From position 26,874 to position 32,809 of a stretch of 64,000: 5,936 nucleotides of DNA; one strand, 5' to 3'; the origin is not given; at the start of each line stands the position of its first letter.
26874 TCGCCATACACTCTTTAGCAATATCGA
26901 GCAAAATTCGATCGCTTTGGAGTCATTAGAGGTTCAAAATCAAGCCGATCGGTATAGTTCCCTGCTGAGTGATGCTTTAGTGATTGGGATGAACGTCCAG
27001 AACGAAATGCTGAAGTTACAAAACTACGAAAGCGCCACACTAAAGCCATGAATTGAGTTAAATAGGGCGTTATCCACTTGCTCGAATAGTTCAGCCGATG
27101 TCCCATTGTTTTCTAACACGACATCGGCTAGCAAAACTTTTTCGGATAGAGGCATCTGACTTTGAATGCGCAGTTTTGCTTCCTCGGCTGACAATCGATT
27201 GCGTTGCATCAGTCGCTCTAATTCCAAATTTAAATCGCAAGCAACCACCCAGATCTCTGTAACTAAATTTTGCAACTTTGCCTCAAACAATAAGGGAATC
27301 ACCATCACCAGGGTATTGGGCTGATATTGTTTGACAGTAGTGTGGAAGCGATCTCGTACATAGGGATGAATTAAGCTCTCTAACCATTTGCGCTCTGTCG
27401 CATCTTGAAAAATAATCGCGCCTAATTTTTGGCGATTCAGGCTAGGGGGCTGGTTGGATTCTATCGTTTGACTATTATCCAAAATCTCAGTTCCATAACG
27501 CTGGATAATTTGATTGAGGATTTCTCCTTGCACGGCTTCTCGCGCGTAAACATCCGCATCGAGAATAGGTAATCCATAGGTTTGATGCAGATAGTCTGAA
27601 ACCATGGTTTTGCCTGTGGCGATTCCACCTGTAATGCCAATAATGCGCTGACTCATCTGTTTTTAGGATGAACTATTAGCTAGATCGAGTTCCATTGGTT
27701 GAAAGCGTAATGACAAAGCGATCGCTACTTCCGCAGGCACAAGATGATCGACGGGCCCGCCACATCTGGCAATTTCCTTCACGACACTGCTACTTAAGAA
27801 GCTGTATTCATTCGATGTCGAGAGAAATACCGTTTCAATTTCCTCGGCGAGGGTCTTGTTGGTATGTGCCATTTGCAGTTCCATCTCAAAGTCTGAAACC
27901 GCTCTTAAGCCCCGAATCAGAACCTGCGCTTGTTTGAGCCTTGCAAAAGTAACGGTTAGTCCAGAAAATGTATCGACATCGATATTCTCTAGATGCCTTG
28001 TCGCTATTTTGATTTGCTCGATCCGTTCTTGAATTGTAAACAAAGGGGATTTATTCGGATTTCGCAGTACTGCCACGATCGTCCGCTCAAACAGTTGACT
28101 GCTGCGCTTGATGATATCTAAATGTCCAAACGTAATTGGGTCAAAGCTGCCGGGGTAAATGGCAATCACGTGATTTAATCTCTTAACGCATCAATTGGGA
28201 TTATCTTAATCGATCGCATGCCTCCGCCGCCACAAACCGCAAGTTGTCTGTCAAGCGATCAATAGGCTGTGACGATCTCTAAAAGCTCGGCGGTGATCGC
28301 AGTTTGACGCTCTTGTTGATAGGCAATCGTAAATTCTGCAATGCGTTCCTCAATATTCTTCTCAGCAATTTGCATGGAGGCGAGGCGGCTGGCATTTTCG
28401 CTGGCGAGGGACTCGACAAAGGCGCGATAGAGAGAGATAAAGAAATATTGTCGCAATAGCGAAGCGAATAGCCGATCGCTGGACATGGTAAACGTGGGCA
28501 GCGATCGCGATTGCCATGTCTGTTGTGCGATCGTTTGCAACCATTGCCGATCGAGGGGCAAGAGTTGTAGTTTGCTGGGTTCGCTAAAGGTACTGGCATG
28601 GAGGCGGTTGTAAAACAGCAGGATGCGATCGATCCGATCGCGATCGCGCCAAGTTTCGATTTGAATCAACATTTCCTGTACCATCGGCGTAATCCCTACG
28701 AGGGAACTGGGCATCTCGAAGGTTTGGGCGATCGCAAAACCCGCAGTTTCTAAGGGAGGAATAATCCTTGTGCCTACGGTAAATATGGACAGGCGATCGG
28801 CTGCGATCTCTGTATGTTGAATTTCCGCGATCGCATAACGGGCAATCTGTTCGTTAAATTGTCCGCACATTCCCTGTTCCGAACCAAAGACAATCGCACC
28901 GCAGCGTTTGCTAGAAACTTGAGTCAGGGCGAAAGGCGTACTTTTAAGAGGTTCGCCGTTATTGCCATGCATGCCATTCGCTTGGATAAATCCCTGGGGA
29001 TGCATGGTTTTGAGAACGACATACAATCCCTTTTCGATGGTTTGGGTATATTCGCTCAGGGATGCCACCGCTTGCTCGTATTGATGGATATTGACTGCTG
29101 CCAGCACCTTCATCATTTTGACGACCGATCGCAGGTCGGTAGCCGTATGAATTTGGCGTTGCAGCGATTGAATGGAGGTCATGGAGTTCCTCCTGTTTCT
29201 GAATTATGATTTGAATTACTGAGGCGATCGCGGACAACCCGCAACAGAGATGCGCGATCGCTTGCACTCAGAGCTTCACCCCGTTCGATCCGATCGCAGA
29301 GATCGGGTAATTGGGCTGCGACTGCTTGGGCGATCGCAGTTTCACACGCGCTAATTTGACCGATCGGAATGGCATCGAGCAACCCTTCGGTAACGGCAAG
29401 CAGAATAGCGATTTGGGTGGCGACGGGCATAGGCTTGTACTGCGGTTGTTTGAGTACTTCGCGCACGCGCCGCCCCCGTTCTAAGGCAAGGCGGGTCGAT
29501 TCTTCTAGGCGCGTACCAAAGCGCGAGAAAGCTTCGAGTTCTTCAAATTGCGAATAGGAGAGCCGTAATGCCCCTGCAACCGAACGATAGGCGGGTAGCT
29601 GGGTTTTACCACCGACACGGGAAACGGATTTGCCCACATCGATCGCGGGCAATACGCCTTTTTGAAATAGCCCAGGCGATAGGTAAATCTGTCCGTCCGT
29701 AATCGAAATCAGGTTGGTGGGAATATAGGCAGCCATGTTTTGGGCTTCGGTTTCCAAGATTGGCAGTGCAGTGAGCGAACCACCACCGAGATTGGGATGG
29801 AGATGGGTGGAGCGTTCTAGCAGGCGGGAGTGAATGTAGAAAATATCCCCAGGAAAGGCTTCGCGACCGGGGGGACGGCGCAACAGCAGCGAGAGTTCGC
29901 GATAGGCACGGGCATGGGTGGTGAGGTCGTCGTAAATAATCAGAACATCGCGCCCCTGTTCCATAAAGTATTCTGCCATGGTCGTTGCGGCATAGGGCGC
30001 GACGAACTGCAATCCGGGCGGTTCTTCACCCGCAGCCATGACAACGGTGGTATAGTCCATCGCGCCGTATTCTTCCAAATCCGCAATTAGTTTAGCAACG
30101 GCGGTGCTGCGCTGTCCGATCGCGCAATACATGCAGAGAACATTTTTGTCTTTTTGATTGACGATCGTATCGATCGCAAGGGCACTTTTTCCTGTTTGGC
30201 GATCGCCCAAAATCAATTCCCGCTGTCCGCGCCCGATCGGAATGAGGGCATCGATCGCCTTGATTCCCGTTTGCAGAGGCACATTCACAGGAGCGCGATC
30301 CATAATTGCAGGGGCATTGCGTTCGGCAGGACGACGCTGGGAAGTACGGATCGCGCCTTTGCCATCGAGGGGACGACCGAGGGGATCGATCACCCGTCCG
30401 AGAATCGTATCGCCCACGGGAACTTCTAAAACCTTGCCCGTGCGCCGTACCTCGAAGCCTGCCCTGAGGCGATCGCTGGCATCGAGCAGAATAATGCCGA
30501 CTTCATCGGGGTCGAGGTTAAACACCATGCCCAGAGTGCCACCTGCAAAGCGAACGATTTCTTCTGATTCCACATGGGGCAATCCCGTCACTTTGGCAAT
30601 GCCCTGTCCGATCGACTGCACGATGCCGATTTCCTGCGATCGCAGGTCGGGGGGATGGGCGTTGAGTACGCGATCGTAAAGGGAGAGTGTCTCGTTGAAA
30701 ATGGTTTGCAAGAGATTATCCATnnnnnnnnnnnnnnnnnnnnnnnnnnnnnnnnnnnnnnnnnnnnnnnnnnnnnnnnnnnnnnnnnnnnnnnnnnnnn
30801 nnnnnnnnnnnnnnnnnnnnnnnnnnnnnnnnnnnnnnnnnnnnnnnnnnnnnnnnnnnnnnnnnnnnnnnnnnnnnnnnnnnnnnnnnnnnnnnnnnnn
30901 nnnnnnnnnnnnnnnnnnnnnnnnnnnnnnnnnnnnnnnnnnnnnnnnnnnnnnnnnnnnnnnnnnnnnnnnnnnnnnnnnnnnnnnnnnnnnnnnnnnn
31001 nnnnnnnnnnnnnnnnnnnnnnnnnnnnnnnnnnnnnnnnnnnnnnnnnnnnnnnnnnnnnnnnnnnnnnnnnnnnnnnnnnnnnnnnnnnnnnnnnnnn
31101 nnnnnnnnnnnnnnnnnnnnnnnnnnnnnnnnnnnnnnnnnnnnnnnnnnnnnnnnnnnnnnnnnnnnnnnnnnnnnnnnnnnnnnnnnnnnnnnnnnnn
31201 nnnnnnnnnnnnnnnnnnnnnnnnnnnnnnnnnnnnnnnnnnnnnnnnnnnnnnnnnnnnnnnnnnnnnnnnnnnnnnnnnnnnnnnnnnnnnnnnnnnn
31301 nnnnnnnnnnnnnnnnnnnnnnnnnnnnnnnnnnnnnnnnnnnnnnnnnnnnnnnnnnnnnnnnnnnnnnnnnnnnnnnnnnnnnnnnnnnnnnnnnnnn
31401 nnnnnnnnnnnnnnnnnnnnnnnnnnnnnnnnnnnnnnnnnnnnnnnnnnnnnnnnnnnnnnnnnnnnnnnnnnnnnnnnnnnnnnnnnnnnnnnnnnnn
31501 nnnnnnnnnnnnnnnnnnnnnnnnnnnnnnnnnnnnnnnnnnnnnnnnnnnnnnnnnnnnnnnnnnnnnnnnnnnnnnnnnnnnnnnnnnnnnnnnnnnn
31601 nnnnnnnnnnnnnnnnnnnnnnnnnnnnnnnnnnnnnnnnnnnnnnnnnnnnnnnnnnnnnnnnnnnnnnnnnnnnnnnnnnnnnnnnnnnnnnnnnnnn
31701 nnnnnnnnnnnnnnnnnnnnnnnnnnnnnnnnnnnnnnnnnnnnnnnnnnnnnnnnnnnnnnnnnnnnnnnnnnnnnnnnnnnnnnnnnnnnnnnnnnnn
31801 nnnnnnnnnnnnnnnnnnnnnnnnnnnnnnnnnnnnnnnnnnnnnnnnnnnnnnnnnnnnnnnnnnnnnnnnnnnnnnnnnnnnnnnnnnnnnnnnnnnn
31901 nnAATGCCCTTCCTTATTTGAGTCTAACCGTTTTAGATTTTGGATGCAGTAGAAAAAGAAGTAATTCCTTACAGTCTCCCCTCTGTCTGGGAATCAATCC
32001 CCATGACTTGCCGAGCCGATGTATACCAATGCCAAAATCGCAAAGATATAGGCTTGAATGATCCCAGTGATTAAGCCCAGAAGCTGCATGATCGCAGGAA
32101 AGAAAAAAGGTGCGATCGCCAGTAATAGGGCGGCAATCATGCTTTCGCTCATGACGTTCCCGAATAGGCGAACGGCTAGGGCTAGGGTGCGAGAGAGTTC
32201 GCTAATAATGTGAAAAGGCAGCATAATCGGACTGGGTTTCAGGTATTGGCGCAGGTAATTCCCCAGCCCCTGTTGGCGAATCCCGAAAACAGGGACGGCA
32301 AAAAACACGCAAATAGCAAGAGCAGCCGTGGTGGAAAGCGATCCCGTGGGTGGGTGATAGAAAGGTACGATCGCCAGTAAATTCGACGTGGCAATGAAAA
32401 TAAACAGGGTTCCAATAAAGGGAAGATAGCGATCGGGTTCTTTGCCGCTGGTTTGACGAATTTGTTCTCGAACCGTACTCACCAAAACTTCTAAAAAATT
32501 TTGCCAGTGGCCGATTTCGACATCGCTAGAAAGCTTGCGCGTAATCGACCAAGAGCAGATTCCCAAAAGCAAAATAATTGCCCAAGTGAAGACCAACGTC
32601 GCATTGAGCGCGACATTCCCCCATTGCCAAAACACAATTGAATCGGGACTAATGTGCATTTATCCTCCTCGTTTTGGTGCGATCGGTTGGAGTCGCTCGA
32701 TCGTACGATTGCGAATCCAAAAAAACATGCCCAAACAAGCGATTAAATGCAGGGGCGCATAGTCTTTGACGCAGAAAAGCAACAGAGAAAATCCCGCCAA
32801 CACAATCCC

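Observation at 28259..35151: Complete N-ATPase (putatively Na+-translocating F-type) operon: atpD-C-Q-R-B-E-F-A-G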

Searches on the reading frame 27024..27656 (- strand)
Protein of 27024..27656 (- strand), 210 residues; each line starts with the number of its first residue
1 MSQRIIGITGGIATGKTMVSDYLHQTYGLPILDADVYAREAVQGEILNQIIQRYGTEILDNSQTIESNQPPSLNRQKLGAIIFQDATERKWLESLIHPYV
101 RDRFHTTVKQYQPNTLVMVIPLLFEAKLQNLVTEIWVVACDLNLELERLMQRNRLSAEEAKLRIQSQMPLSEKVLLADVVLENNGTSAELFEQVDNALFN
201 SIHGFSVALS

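Call 43: search_protein_families(library=pfam, proteins=[window:27024-27656:-], max_evalue=0.001)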
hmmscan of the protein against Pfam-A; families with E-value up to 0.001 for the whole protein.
window:27024-27656:- (210 aa): 1 family
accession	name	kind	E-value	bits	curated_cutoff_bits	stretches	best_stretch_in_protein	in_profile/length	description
PF01121.26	CoaE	-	6.1e-55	186.1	27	1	5-188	2-179/180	Dephospho-CoA kinase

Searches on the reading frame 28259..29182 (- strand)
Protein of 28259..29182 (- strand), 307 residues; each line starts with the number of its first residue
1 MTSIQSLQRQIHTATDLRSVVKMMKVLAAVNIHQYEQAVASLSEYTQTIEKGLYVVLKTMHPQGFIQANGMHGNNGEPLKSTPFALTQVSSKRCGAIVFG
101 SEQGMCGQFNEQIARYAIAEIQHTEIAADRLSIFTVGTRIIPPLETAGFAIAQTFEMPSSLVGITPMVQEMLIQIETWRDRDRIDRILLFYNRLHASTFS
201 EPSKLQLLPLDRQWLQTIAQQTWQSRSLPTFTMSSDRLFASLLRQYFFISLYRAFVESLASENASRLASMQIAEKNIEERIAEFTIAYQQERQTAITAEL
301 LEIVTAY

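Call 3: search_protein_families(library=ncbifam, proteins=[window:28259-29182:-], max_evalue=0.01)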
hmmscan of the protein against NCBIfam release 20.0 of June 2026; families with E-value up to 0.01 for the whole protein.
window:28259-29182:- (307 aa): 13 families
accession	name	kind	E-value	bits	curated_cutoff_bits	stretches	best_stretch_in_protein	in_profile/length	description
TIGR03323.1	alt_F1F0_F1_gam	exception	6.7e-91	304.6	282.35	1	7-306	1-281/285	alternate F1F0 ATPase, F1 subunit gamma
TIGR01146.1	ATPsyn_F1gamma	equivalog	4.2e-41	141.6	194.45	1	1-305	1-281/286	ATP synthase F1 subunit gamma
NF004144.0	PRK05621.1-1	equivalog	1.2e-31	110.2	372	1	1-305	1-282/287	F0F1 ATP synthase subunit gamma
NF004145.0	PRK05621.1-2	equivalog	1.4e-30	106.8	317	1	1-305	1-297/306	F0F1 ATP synthase subunit gamma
NF009959.0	PRK13426.1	equivalog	1.8e-30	106.5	394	1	1-305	1-286/291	F0F1 ATP synthase subunit gamma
NF004146.0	PRK05621.1-4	equivalog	2.1e-30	106.1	342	1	1-305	1-291/296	F0F1 ATP synthase subunit gamma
NF010708.0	PRK14110.1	equivalog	2.4e-27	96.1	445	1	6-306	8-286/291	F0F1 ATP synthase subunit gamma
NF009957.0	PRK13424.1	equivalog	5.6e-26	91.4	436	1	90-305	73-284/291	F0F1 ATP synthase subunit gamma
NF004147.0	PRK05621.2-1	equivalog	1.5e-24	87.3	382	1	2-306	3-288/293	F0F1 ATP synthase subunit gamma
NF010709.0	PRK14111.1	equivalog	3.2e-23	82.6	425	1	1-304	1-282/290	F0F1 ATP synthase subunit gamma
NF009958.0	PRK13425.1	equivalog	7.4e-18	65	501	1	91-305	74-285/292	F0F1 ATP synthase subunit gamma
NF009960.0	PRK13427.1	equivalog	5.3e-16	59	432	1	91-305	74-283/289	F0F1 ATP synthase subunit gamma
NF009956.0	PRK13422.1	equivalog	1.9e-08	34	582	1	89-305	71-293/298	F0F1 ATP synthase subunit gamma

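Call 4: search_protein_families(library=pfam, proteins=[window:28259-29182:-], max_evalue=0.01)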
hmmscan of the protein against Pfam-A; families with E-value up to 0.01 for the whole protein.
window:28259-29182:- (307 aa): 1 family
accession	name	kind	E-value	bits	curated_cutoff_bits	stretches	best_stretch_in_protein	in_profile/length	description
PF00231.24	ATP-synt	-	6.1e-54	184.1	39.9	1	3-306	1-281/285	ATP synthase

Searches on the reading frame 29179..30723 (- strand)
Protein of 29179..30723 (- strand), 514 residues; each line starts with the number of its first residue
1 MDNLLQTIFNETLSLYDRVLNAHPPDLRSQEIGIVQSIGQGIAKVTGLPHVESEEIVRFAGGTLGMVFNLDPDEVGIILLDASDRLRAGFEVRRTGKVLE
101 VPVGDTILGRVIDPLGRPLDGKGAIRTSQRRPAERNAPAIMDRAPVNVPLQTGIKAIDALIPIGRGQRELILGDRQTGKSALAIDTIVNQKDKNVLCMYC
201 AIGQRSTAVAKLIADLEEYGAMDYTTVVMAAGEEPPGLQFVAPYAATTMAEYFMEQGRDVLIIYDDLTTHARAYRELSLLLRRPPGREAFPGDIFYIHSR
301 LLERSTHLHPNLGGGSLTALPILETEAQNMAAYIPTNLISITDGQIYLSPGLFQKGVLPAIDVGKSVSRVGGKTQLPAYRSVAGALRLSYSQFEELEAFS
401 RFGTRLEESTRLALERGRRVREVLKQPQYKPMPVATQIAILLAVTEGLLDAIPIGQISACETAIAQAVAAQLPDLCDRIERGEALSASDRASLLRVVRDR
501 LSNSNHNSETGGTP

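Call 3: search_protein_families(library=ncbifam, proteins=[window:29179-30723:-], max_evalue=0.01)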
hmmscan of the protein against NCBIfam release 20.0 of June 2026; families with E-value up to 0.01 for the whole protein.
window:29179-30723:- (514 aa): 35 families (the best 25 are shown)
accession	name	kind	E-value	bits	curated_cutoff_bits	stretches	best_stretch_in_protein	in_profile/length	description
TIGR03324.1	alt_F1F0_F1_al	exception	4e-249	827.3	750.5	1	7-499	3-495/497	alternate F1F0 ATPase, F1 subunit alpha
NF009884.0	PRK13343.1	equivalog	8.8e-218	724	554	1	11-504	9-502/507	F0F1 ATP synthase subunit alpha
TIGR00962.1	atpA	equivalog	2.6e-197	656.5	484.45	1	11-488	6-485/503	F0F1 ATP synthase subunit alpha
NF045863.1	glide_MMOB1660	exception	1.1e-121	407.3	600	1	35-450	3-423/515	MMOB1660 family gliding motility ATPase complex subunit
NF005523.0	PRK07165.1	equivalog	1.8e-92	310.6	414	1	74-434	48-408/509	ATP F0F1 synthase subunit alpha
NF045936.2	MSC_0619_alpha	exception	3.4e-84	283.3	520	1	100-429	70-399/505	MSC_0619 family F1-like ATPase alpha subunit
TIGR02546.1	III_secr_ATP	equivalog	1.4e-65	221.7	604.75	1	63-444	41-421/423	type III secretion system ATPase SctN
TIGR03496.1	FliI_clade1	equivalog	1.4e-63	215.2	619.1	1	62-438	33-408/414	flagellar protein export ATPase FliI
NF005295.0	PRK06820.1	equivalog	4.7e-59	200.5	690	1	25-431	23-425/440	EscN/YscN/HrcN family type III secretion system ATPase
NF005391.0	PRK06936.1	equivalog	5e-57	193.7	657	1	88-442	84-435/439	type III secretion system ATPase SctN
TIGR01026.1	fliI_yscN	subfamily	1e-55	189.3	379.5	1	64-411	61-402/440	FliI/YscN family ATPase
TIGR03498.1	FliI_clade3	equivalog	2.3e-55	188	587.45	1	62-437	35-410/418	flagellar protein export ATPase FliI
TIGR03497.1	FliI_clade2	equivalog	7.3e-55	186.6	629.8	1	73-438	44-406/413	flagellar protein export ATPase FliI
NF006575.0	PRK09099.1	subfamily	3.9e-53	180.8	706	1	91-444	90-440/443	type III secretion system ATPase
NF006012.0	PRK08149.1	equivalog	2.2e-52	178.4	594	1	83-436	67-421/431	type III secretion system ATPase SctN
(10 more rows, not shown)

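Call 4: search_protein_families(library=pfam, proteins=[window:29179-30723:-], max_evalue=0.01)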
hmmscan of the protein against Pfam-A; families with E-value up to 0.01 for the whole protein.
window:29179-30723:- (514 aa): 4 families
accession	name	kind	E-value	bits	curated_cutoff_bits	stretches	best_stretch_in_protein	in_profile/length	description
PF00006.31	ATP-synt_ab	-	6.6e-82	274.7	29.5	1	153-368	1-213/213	ATP synthase alpha/beta family, nucleotide-binding domain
PF00306.32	ATP-synt_ab_C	-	5e-38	130.7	27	1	375-498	1-124/126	ATP synthase alpha/beta chain, C terminal domain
PF02874.29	ATP-synt_ab_N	-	9.4e-10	39.3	20.9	1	29-96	2-69/69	ATP synthase alpha/beta family, beta-barrel domain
PF06745.19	ATPase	-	0.0061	16.4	26.6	1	151-212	2-66/231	KaiC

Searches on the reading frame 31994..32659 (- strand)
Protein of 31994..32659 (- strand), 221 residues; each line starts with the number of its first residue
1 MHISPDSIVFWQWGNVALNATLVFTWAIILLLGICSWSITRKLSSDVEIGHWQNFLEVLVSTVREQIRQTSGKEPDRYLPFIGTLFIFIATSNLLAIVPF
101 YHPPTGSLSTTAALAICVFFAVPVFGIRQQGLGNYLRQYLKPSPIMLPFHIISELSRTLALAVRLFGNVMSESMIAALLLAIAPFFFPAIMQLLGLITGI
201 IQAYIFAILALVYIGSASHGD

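Call 3: search_protein_families(library=ncbifam, proteins=[window:31994-32659:-], max_evalue=0.01)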
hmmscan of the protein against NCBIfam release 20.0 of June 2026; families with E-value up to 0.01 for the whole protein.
window:31994-32659:- (221 aa): 14 families
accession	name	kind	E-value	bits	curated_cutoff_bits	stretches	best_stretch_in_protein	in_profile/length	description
TIGR03306.1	altF1_A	exception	4.1e-103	343.6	302.1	1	3-218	1-216/217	alternate F1F0 ATPase, F0 subunit A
NF004481.0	PRK05815.2-3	equivalog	2.4e-96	321.7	227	1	1-219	1-219/225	F0F1 ATP synthase subunit A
NF009954.0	PRK13420.1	equivalog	8.5e-72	241.6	272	1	9-217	10-216/229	F0F1 ATP synthase subunit A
NF009955.0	PRK13421.1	equivalog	4.9e-64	216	302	1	8-218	9-217/231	F0F1 ATP synthase subunit A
NF004486.0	PRK05815.3-4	equivalog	3.8e-42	144.6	272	1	13-217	20-222/224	F0F1 ATP synthase subunit A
TIGR01131.1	ATP_synt_6_or_A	equivalog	5.3e-36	124.6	102.6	1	19-216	14-225/227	F0F1 ATP synthase subunit A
NF004484.0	PRK05815.3-2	equivalog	9.6e-35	120.4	234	1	15-215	16-221/226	F0F1 ATP synthase subunit A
NF004482.0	PRK05815.2-4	equivalog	2.4e-29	102.8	225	1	19-219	31-249/252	F0F1 ATP synthase subunit A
NF004479.0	PRK05815.1-4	equivalog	7e-29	100.8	268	1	11-216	8-232/238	F0F1 ATP synthase subunit A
NF009953.0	PRK13419.1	equivalog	2.9e-24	86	460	1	23-218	114-330/346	F0F1 ATP synthase subunit A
NF004485.0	PRK05815.3-3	equivalog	1.3e-22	80.5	249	1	22-183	28-195/281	F0F1 ATP synthase subunit A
NF004477.0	PRK05815.1-1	equivalog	6.7e-20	71.7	280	1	20-218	42-265/268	F0F1 ATP synthase subunit A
NF004487.0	PRK05815.3-5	equivalog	6e-17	61.8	224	1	10-180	19-180/269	F0F1 ATP synthase subunit A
NF009952.0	PRK13417.1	equivalog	7.6e-08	32.1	531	1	104-219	218-350/352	F0F1 ATP synthase subunit A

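Call 4: search_protein_families(library=pfam, proteins=[window:31994-32659:-], max_evalue=0.01)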
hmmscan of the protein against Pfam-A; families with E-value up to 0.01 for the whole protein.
window:31994-32659:- (221 aa): 1 family
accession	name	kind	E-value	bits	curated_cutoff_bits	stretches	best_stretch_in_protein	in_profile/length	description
PF00119.25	ATP-synt_A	-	4.3e-48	164.5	33.9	1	23-214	2-216/217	ATP synthase A chain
